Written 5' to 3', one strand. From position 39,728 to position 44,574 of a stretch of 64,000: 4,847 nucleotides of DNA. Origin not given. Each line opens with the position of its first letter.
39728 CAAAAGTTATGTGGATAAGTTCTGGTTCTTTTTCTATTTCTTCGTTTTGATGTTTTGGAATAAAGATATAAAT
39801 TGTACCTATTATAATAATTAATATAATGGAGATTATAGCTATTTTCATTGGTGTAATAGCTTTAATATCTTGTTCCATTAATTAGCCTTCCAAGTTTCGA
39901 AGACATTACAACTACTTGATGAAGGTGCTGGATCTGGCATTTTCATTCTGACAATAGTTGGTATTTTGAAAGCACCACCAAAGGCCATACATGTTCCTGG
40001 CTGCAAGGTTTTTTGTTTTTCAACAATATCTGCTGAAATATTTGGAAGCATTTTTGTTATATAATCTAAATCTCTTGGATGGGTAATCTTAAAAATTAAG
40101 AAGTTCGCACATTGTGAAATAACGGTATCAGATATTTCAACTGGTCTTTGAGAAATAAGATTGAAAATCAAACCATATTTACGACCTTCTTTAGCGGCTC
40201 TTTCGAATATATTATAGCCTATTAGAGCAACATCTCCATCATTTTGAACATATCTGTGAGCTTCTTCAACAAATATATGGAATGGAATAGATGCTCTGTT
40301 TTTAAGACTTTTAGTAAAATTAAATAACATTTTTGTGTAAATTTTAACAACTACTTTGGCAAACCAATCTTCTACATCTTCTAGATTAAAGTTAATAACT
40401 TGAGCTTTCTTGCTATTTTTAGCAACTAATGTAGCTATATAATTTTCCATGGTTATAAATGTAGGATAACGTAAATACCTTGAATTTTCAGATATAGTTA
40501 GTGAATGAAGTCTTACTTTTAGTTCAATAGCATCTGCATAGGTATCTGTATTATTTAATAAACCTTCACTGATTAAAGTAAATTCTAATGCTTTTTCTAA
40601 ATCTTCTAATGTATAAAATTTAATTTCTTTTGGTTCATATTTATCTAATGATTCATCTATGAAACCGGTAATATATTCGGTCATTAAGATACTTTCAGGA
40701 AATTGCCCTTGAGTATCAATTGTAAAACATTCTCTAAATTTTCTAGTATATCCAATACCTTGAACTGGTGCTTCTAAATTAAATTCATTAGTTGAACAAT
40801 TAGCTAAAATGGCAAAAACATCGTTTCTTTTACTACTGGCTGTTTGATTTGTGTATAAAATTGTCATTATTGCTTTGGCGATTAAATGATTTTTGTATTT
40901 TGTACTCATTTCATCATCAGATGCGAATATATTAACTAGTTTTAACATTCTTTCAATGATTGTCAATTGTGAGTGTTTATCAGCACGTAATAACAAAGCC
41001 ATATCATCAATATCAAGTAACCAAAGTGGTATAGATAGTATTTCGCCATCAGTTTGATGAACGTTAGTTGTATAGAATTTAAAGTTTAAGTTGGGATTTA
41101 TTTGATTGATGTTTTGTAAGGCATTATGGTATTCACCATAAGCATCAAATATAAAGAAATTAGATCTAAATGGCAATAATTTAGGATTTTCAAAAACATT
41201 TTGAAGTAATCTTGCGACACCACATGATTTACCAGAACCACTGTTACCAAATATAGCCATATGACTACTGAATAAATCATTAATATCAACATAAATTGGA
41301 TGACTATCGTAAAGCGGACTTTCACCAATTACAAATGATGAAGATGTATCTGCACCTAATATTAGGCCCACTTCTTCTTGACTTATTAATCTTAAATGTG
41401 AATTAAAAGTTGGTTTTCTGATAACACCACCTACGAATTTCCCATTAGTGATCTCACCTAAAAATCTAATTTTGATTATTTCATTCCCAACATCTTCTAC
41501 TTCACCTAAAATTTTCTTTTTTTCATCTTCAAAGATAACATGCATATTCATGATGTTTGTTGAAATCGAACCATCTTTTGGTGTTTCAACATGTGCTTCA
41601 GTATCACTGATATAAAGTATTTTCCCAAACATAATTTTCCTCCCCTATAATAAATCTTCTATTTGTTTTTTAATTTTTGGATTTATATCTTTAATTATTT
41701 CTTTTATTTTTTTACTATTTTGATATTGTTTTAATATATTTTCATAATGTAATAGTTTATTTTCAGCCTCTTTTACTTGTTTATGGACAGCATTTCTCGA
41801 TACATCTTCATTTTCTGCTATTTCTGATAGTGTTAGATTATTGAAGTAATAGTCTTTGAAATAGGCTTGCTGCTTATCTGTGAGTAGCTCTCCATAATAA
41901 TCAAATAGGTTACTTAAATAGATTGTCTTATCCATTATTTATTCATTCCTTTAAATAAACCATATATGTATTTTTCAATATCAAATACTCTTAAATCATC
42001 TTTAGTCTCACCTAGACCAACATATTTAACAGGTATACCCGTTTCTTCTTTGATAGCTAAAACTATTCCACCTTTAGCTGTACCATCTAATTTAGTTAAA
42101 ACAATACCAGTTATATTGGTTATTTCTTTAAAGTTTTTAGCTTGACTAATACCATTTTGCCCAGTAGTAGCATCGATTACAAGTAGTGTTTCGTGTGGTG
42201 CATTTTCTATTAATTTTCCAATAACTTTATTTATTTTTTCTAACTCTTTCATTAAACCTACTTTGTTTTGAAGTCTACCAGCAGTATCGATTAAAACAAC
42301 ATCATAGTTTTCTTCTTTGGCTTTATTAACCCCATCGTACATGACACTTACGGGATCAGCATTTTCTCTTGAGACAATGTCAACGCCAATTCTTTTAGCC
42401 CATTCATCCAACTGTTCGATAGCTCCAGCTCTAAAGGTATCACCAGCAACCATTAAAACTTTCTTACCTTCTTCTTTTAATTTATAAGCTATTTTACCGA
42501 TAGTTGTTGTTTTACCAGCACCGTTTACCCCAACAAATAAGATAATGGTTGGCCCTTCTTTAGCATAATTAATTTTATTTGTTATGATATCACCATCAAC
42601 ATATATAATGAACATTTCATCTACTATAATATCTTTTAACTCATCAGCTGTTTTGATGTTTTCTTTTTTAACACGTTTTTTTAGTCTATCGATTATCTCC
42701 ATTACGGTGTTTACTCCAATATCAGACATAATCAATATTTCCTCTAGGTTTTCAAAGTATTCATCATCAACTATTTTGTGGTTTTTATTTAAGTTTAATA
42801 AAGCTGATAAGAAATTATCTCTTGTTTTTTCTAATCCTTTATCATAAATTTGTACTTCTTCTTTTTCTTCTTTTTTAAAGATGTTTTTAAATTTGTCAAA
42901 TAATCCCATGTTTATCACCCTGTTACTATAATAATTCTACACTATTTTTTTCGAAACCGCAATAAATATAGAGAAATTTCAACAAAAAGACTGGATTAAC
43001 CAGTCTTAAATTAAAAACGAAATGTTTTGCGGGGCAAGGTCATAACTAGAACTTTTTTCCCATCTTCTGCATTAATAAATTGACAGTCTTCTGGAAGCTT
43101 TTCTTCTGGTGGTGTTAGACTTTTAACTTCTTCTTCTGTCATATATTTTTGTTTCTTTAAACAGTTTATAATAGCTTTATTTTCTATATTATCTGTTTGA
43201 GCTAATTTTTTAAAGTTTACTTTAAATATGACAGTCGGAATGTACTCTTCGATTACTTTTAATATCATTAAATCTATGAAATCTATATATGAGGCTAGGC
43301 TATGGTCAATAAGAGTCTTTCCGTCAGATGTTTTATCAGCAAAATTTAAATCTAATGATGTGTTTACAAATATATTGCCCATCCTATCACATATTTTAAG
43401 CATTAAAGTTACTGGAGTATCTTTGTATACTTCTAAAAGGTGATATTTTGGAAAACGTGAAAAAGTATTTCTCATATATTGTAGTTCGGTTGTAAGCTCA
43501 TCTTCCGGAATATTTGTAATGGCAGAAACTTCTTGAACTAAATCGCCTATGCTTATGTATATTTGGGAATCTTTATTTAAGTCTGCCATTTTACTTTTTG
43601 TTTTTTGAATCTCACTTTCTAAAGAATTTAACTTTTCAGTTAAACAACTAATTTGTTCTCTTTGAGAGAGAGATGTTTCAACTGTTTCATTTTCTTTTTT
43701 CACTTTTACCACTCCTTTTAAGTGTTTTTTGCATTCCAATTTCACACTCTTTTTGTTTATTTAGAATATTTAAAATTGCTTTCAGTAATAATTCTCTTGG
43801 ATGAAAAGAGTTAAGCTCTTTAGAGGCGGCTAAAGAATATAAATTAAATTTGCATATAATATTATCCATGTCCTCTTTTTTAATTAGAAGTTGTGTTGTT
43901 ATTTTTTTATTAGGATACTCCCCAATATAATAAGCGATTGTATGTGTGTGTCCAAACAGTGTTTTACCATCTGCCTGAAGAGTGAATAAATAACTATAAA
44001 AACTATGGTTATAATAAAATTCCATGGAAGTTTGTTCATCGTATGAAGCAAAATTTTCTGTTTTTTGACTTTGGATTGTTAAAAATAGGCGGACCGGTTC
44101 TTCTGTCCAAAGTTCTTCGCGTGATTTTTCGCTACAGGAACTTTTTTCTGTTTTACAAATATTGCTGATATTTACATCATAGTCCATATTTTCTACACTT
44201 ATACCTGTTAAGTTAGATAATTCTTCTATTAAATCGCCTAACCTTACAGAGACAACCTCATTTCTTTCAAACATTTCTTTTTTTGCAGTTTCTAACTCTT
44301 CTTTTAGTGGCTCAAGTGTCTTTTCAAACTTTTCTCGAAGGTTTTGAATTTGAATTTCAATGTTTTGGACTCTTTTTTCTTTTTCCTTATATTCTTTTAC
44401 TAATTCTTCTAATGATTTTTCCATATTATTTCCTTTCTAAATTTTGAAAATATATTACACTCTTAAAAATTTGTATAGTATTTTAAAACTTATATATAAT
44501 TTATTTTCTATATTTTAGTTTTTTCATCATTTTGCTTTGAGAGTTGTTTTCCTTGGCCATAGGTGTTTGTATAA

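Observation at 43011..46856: Nudix hydrolase, APH-fold kinase and three divergent coiled-coil paralogues in one co-directional cluster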

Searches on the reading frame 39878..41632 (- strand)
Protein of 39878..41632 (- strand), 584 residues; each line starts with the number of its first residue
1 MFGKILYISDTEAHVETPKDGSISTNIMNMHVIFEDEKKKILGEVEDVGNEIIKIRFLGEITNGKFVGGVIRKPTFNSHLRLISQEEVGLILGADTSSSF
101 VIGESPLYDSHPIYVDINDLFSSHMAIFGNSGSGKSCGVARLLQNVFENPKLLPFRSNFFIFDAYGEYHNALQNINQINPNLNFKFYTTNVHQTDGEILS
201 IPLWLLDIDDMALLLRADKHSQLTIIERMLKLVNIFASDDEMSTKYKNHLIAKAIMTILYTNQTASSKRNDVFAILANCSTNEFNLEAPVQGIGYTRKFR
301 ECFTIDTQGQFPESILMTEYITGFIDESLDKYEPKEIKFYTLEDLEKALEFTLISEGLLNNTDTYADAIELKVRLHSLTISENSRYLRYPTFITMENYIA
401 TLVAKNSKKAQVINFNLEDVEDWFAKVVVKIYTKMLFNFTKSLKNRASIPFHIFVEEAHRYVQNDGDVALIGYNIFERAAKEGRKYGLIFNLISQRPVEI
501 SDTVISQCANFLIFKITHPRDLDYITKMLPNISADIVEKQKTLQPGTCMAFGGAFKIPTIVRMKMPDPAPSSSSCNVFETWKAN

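Call 3: search_protein_families(library=pfam, proteins=[window:39878-41632:-], max_evalue=1)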
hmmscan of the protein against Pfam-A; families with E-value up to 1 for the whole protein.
window:39878-41632:- (584 aa): 3 families
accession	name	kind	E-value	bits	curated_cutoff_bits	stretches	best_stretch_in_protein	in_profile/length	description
PF01935.23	DUF87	-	9.5e-22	78.6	23.2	1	102-256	3-141/220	Helicase HerA, central domain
PF01580.24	FtsK_SpoIIIE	-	0.0017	18.3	24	1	110-146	28-63/221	FtsK/SpoIIIE family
PF10412.15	TrwB_AAD_bind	-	0.14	11.5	20.5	1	122-171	15-58/387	Type IV secretion-system coupling protein DNA-binding domain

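Call 5: search_protein_families(library=ncbifam, proteins=[window:39878-41632:-], max_evalue=1)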
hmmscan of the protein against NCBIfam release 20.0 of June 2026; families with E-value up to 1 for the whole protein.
window:39878-41632:- (584 aa): 8 families
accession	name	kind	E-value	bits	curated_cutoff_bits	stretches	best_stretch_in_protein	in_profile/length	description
NF042944.1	HerA_antiphage_2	equivalog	5.6e-47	160.8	850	1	49-583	61-562/576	anti-phage-associated helicase HerA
NF042943.1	HerA_antiphage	equivalog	1.9e-42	145.6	800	2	429-581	417-566/566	anti-phage-associated helicase HerA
NF040937.1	HerA_Thermprot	equivalog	2.9e-31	108.4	800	2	400-582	297-480/487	DNA double-strand break repair helicase HerA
NF040819.1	helicase_HerA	equivalog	7.5e-27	94.1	970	2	447-563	400-514/561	DNA double-strand break repair helicase HerA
NF053655.1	CedD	equivalog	1.1e-12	47.4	600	2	434-564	406-526/527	DNA-translocating ATPase CedD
NF033849.1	ser_rich_anae_1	subfamily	2.4e-12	45.1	650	1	424-527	993-1101/1163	serine-rich protein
TIGR03925.1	T7SS_EccC_b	equivalog_domain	0.11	10.7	346.55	1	109-167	350-404/564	type VII secretion protein EccCb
NF004445.0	PRK05777.2-3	equivalog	0.16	10.9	408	1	222-280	242-299/475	NADH-quinone oxidoreductase subunit NuoN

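Call 6: search_protein_families(library=phrogs, proteins=[window:39878-41632:-], max_evalue=1)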
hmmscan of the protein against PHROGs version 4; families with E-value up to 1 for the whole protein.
window:39878-41632:- (584 aa): 5 families
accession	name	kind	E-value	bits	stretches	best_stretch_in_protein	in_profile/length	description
phrog_7035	-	unknown function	7.1e-65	220.9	1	55-583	136-627/969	-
phrog_2666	-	head and packaging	3.2e-16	60.1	2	450-530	422-498/555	terminase large subunit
phrog_5156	-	unknown function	2.2e-06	27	1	417-533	624-738/824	-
phrog_15534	-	DNA, RNA and nucleotide metabolism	0.053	15.1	0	371-424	37-88/93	HTH DNA binding protein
phrog_16258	-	unknown function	0.2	12.6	0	204-261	36-96/117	-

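Call 7: search_protein_families(library=padloc, proteins=[window:39878-41632:-], max_evalue=1)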
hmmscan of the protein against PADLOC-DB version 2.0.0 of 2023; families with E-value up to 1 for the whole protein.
window:39878-41632:- (584 aa): 15 families
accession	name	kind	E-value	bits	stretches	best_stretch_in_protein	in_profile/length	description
PDLC04102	HerA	-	2.4e-103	344.7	1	3-581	38-637/654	-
PDLC04105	HerA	-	4.3e-67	225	2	393-583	361-555/576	-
PDLC04098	HerA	-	3.4e-55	185.8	1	62-581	113-666/686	-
PDLC04106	HerA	-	5.1e-55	185.2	2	422-583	481-648/667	-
PDLC04097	HerA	-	6.7e-52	175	1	47-582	85-612/618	-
PDLC02188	HerA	-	8.1e-46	155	1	50-583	70-562/578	-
PDLC02185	HerA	-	2.7e-45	153.2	2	428-583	428-581/585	-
PDLC04100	HerA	-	4.1e-43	145.9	2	428-582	422-573/580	-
PDLC04103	HerA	-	1.1e-40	137.6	2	391-582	381-575/579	-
PDLC04104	HerA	-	5.1e-34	115.6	2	390-582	160-355/379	-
PDLC04140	mad8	-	5e-15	53.8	1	111-565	18-301/314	mads_8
PDLC04101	HerA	-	4.3e-13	46.7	1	98-218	144-257/400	-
PDLC01055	HerA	-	2e-11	41.4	2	56-174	92-205/532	Type III coevolved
PDLC04107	HerA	-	9.2e-11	39.3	1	102-220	149-264/306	-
PDLC04099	HerA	-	2.4e-07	28.3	1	97-170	144-212/214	-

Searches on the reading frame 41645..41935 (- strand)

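Call 3: search_protein_families(library=pfam, proteins=[window:41645-41935:-], max_evalue=1)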
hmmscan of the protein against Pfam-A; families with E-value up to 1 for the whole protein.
window:41645-41935:- (96 aa): 12 families
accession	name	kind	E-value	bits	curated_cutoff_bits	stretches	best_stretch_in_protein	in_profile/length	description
PF04297.20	UPF0122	-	5.2e-25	88.1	22.7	1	1-91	1-91/101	Putative helix-turn-helix protein, YlxM / p13 like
PF04545.22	Sigma70_r4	-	8e-07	28.9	24.1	1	18-61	5-48/50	Sigma-70, region 4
PF08281.18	Sigma70_r4_2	-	0.00012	22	25.7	1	18-61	11-54/54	Sigma-70, region 4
PF04967.18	HTH_10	-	0.00044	20.4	23.1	1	34-62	24-52/53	HTH DNA binding domain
PF06530.18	Phage_antitermQ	-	0.002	18.5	26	1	21-61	66-106/118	Phage antitermination protein Q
PF08279.18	HTH_11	-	0.002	18.4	25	1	33-61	15-43/55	HTH domain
PF13412.12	HTH_24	-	0.011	15.7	21.9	1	34-59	18-43/48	Winged helix-turn-helix DNA-binding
PF12116.14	SpoIIID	-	0.035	14.6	27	0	33-59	19-45/82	Stage III sporulation protein D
PF14493.12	HTH_40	-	0.038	14.7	27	1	29-95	8-75/89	Helix-turn-helix domain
PF07750.17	GcrA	-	0.047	14.5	26.9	1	19-55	4-41/155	GcrA cell cycle regulator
PF13476.12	AAA_23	-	0.23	12.5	27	1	11-95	135-196/201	AAA domain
PF19941.4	DUF6403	-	0.31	11.7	26.9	1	43-68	25-50/77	Family of unknown function (DUF6403)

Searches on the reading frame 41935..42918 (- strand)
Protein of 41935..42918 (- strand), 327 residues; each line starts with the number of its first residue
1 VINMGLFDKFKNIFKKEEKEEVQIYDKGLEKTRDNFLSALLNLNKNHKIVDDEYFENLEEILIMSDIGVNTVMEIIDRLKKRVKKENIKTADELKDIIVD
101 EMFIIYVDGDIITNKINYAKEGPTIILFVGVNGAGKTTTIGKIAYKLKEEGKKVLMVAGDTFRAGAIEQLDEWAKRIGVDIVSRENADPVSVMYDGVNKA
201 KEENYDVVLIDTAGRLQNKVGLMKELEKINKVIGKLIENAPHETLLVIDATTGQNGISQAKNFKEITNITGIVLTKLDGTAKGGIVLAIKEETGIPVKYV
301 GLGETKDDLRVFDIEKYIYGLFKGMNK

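Call 3: search_protein_families(library=pfam, proteins=[window:41935-42918:-], max_evalue=1)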
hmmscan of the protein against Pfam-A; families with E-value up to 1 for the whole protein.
window:41935-42918:- (327 aa): 39 families (the best 25 are shown)
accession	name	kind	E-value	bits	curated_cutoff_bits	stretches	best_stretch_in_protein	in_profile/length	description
PF00448.28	SRP54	-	2.3e-78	262.8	22.7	1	123-322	1-195/196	SRP54-type protein, GTPase domain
PF02881.24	SRP54_N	-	1.5e-15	57.6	22.4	1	37-102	5-75/75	SRP54-type protein, helical bundle domain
PF06414.18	Zeta_toxin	-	2.5e-05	24.2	22.3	1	117-208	10-99/199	Zeta toxin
PF02374.21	ArsA_ATPase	-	3.4e-05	23.7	24.3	1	125-160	3-38/305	Anion-transporting ATPase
PF25199.1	nSTAND_NTPase5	-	7e-05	23.1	34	1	118-188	36-106/145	Novel STAND NTPase 5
PF01583.26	APS_kinase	-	9.7e-05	22.9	21.1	1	124-170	3-49/152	Adenylylsulphate kinase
PF13614.12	AAA_31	-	0.00013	22.5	27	1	133-160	12-39/177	AAA domain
PF13604.12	AAA_30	-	0.00013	22.2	27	1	120-217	15-101/191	AAA domain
PF13207.12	AAA_17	-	0.00014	22.6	27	1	129-228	1-94/136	AAA domain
PF13401.12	AAA_22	-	0.00014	22.6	27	1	122-229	4-107/130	AAA domain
PF03308.22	MeaB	-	0.00017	21.2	23.1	1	125-160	35-70/273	Methylmalonyl Co-A mutase-associated GTPase MeaB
PF09848.15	SLFN-g3_helicase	-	0.00035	20.4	24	1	125-249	3-122/354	Schlafen group 3, DNA/RNA helicase domain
PF04851.21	ResIII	-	0.00041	20.7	22.5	1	111-174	11-77/164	Type III restriction enzyme, res subunit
PF01656.29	CbiA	-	0.00068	20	25.4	1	133-291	9-98/125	CobQ/CobB/MinD/ParA nucleotide binding domain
PF00465.25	Fe-ADH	-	0.00086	19.4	31.3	1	139-209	10-85/168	Iron-containing alcohol dehydrogenase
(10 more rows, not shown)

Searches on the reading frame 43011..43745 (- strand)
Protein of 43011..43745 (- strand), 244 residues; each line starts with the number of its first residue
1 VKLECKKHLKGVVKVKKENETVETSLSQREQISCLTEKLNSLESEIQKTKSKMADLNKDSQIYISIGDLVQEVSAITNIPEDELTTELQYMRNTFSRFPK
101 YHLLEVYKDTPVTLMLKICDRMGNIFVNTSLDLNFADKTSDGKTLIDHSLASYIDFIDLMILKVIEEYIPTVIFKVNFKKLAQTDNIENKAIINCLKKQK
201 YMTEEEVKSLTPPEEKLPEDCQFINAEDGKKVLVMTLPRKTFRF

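Call 3: search_protein_families(library=pfam, proteins=[window:43011-43745:-], max_evalue=1)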
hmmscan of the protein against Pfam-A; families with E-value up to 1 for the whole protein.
window:43011-43745:- (244 aa): 2 families
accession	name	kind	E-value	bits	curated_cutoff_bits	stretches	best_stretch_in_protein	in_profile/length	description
PF04048.20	Sec8_N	-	0.058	13.7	26.8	1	27-81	83-137/142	Exocyst complex component Sec8 N-terminal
PF12329.13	TMF_DNA_bd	-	0.27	11.7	35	1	24-59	27-62/74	TATA element modulatory factor 1 DNA binding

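Call 5: search_protein_families(library=ncbifam, proteins=[window:43011-43745:-], max_evalue=1)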
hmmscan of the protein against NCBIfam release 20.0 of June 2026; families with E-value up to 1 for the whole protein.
window:43011-43745:- (244 aa): 4 families
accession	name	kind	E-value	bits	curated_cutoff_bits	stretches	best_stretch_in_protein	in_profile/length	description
TIGR02338.1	gimC_beta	equivalog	0.032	14.2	73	1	27-75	17-65/110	prefoldin subunit beta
NF033885.1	conj_TraP_IncI1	equivalog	0.19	11.4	135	1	27-60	104-137/217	conjugal transfer protein TraP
NF010534.0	PRK13923.1-2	equivalog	0.35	10.8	345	1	25-72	137-184/212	putative spore coat protein regulator protein YlbO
NF010524.0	PRK13922.14-4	equivalog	0.57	9.3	332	1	6-70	61-125/270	rod shape-determining protein MreC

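Call 6: search_protein_families(library=phrogs, proteins=[window:43011-43745:-], max_evalue=1)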
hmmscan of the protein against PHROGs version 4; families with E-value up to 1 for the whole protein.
window:43011-43745:- (244 aa): 1 family
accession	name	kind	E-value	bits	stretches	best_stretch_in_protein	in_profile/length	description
phrog_167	-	tail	0.1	11.2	1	28-77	202-241/1555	tail length tape measure protein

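Call 7: search_protein_families(library=padloc, proteins=[window:43011-43745:-], max_evalue=1)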
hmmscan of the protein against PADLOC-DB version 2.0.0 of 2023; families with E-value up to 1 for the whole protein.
window:43011-43745:- (244 aa): 0 families

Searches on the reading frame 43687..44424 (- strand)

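Call 3: search_protein_families(library=pfam, proteins=[window:43687-44424:-], max_evalue=1)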
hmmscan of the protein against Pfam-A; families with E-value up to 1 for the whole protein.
window:43687-44424:- (245 aa): 6 families
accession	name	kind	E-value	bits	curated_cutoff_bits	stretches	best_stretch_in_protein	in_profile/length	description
PF10498.14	IFT57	-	0.00041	19.9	40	1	2-59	267-327/360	Intra-flagellar transport protein 57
PF10805.13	DUF2730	-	0.12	12.9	24.9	1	4-53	34-81/102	Protein of unknown function (DUF2730)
PF11224.13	DUF3023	-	0.14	12.4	22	1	173-208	50-85/129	Protein of unknown function (DUF3023)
PF18595.6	Nuf2_DHR10-like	-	0.21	12.1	28.4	1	3-53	64-114/117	Nuf2, DHR10-like domain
PF10018.14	Med4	-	0.43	10.7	26.9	1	2-67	28-91/190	Vitamin-D-receptor interacting Mediator subunit 4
PF10372.14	CdaS_N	-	0.77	10.4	27.2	1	26-75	7-56/69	Diadenylate cyclase CdaS, N-terminal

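Call 5: search_protein_families(library=ncbifam, proteins=[window:43687-44424:-], max_evalue=1)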
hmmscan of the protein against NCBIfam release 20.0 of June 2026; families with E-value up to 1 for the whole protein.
window:43687-44424:- (245 aa): 1 family
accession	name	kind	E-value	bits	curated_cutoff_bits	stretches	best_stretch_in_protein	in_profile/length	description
NF052432.1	TC0500_fam_Inc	equivalog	0.15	11.4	240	1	13-50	132-169/214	TC0500 family inclusion membrane protein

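Call 6: search_protein_families(library=phrogs, proteins=[window:43687-44424:-], max_evalue=1)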
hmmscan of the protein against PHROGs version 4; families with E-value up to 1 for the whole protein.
window:43687-44424:- (245 aa): 5 families
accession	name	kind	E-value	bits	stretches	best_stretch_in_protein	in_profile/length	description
phrog_10613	-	tail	0.068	14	1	2-54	79-134/237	tail length tape measure protein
phrog_20590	-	other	0.17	12.4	1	5-60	63-117/242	peptidase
phrog_11761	-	unknown function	0.21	12.6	1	12-51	4-43/110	-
phrog_28211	-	unknown function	0.29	11.7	1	17-44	59-86/234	-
phrog_1204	-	tail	0.35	9.6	1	3-79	330-408/1483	tail protein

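Call 7: search_protein_families(library=padloc, proteins=[window:43687-44424:-], max_evalue=1)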
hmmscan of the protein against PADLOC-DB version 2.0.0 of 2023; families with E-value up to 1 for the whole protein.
window:43687-44424:- (245 aa): 0 families
